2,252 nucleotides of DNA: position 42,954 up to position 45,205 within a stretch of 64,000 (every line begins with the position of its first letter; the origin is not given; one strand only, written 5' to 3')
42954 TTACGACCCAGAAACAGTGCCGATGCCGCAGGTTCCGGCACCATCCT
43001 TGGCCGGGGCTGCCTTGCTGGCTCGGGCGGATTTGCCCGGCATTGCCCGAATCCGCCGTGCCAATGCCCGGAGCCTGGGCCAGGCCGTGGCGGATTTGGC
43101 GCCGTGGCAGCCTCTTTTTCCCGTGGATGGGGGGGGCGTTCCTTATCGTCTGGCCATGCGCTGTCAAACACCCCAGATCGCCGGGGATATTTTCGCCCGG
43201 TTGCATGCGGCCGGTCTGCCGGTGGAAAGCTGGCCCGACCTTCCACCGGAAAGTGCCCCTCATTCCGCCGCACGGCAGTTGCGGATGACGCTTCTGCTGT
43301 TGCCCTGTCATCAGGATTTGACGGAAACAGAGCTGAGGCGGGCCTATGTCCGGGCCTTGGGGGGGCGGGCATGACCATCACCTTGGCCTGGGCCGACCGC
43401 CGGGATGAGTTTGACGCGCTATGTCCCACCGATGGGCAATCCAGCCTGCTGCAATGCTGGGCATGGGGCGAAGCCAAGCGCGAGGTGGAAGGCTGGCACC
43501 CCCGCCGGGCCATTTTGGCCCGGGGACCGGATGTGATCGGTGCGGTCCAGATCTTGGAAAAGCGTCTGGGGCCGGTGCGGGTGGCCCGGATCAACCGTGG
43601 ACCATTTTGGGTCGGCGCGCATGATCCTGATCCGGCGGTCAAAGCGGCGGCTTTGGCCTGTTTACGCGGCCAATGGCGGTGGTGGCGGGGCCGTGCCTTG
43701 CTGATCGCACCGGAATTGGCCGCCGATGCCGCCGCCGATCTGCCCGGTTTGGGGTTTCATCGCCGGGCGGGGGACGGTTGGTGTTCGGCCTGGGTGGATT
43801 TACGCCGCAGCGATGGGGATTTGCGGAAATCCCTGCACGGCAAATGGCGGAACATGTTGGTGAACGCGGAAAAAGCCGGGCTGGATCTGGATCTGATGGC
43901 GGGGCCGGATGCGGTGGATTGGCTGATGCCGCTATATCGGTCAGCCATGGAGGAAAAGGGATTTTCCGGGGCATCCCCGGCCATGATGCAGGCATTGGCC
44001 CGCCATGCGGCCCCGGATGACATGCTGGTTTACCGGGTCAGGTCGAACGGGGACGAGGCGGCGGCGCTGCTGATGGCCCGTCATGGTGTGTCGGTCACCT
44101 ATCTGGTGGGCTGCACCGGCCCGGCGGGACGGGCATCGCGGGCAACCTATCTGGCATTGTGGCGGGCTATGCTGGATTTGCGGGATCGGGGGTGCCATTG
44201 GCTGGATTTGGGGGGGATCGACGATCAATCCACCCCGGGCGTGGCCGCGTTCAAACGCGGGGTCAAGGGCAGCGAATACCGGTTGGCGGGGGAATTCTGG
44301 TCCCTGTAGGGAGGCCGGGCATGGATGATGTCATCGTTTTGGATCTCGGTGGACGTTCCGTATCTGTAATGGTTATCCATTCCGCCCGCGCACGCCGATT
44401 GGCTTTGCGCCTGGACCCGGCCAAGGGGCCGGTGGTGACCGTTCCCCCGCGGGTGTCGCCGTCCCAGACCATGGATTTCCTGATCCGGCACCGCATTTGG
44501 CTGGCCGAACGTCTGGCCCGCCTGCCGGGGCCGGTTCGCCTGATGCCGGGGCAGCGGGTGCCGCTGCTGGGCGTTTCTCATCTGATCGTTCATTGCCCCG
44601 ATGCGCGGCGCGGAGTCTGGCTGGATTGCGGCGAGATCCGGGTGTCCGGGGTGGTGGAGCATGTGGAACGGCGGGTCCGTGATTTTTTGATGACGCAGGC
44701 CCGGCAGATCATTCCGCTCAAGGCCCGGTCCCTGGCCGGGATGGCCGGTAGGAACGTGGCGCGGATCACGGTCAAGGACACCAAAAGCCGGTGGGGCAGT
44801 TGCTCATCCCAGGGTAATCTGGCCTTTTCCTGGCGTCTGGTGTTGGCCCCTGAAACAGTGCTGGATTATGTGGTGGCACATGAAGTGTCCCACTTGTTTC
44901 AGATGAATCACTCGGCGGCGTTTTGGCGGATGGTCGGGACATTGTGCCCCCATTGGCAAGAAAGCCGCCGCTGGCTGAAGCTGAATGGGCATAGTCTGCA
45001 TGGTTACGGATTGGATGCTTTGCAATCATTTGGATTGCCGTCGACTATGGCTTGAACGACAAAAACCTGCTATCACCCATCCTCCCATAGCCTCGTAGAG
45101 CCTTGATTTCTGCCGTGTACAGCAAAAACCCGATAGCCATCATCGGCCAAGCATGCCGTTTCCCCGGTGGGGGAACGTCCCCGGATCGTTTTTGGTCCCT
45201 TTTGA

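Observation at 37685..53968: ~16 kb co-oriented cluster joining glycan-tailoring enzymes to a TE-less iterative PKS and a PLP chain-release enzyme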

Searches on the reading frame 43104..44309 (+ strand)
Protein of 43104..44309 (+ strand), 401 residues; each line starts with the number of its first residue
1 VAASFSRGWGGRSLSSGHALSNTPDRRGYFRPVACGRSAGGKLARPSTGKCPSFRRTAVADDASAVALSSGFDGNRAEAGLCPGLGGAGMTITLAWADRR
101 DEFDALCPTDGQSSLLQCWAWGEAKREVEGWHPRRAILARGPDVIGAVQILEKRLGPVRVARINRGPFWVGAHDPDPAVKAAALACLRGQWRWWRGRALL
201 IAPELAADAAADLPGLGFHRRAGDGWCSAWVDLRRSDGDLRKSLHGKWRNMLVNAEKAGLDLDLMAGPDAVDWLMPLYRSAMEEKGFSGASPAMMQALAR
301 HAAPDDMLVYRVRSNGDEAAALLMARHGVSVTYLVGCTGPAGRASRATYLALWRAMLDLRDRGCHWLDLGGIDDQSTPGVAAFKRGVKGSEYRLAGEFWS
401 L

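Call 3: search_protein_families(library=pfam, proteins=[window:43104-44309:+])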
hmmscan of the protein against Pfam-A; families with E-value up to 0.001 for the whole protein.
window:43104-44309:+ (401 aa): 2 families
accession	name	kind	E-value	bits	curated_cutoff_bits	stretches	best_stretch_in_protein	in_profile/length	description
PF13480.13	Acetyltransf_6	-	2.9e-13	50.6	22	1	254-374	13-139/143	Acetyltransferase (GNAT) domain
PF02388.22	FemAB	-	1.2e-10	41.3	24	1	319-398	308-389/406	FemAB family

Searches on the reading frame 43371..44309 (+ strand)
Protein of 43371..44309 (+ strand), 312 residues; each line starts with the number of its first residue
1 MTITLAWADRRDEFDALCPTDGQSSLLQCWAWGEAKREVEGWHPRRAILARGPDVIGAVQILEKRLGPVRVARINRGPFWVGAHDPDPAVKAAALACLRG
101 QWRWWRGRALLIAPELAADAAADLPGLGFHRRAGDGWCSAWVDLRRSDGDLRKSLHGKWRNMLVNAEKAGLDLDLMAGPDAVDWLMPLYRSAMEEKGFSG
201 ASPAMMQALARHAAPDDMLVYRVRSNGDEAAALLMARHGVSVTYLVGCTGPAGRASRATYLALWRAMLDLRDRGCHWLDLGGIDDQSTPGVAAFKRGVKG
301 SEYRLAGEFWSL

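Call 11: search_protein_families(library=ncbifam, proteins=[window:43371-44309:+], max_evalue=0.001)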
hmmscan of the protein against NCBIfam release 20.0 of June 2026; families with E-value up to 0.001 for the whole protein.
window:43371-44309:+ (312 aa): 1 family
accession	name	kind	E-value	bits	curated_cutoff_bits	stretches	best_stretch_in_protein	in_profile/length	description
TIGR03019.1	pepcterm_femAB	equivalog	7.4e-06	25.2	260.35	1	142-287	123-265/330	FemAB family XrtA/PEP-CTERM system-associated protein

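Call 46: search_solved_structures(query=window:43371-44309:+, max_evalue=1)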
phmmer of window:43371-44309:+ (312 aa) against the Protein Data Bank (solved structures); distinct sequences matched with E-value up to 1: 1.
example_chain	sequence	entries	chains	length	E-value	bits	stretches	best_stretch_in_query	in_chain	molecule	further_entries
6snr_A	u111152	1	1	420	0.00012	24.7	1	12-132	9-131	Lipid II:glycine glycyltransferase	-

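Call 97: find_related_loci(query=window:43371-44309:+, collection=metagenome_contigs, flank=10000)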
Query window:43371-44309:+ (312 aa) in metagenome_contigs; peptide patterns used: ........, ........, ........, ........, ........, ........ (x = any residue, [..] = any of these).
115 stretches matched a pattern; 9 encode a relative of the query (tblastn E <= 1e-3); 9 distinct loci.
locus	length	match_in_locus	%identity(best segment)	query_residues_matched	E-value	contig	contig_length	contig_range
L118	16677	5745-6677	56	1-312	6e-109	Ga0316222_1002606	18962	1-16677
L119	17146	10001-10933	56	1-312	5e-99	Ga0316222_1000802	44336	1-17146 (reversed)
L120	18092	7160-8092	56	1-312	5e-99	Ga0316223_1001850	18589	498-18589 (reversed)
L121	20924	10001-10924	56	1-312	1e-98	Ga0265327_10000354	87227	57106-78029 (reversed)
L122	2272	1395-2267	52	1-292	4e-94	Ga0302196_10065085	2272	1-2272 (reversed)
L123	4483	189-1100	46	1-309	2e-74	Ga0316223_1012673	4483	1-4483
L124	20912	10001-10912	46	1-309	1e-73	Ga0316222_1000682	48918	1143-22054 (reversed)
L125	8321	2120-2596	31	142-302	4e-14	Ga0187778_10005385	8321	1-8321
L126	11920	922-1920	27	1-309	1e-8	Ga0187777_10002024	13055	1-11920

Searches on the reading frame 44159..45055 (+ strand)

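Call 3: search_protein_families(library=pfam, proteins=[window:44159-45055:+])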
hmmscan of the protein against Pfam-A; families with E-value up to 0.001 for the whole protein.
window:44159-45055:+ (298 aa): 1 family
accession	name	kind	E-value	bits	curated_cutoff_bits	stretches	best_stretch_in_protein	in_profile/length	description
PF01863.23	YgjP-like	-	1.1e-48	166.5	26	1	79-274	1-205/207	YgjP-like, metallopeptidase domain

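Call 11: search_protein_families(library=ncbifam, proteins=[window:44306-45055:+], max_evalue=0.001)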
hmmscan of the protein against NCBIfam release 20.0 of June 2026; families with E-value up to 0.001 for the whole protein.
window:44306-45055:+ (249 aa): 0 families
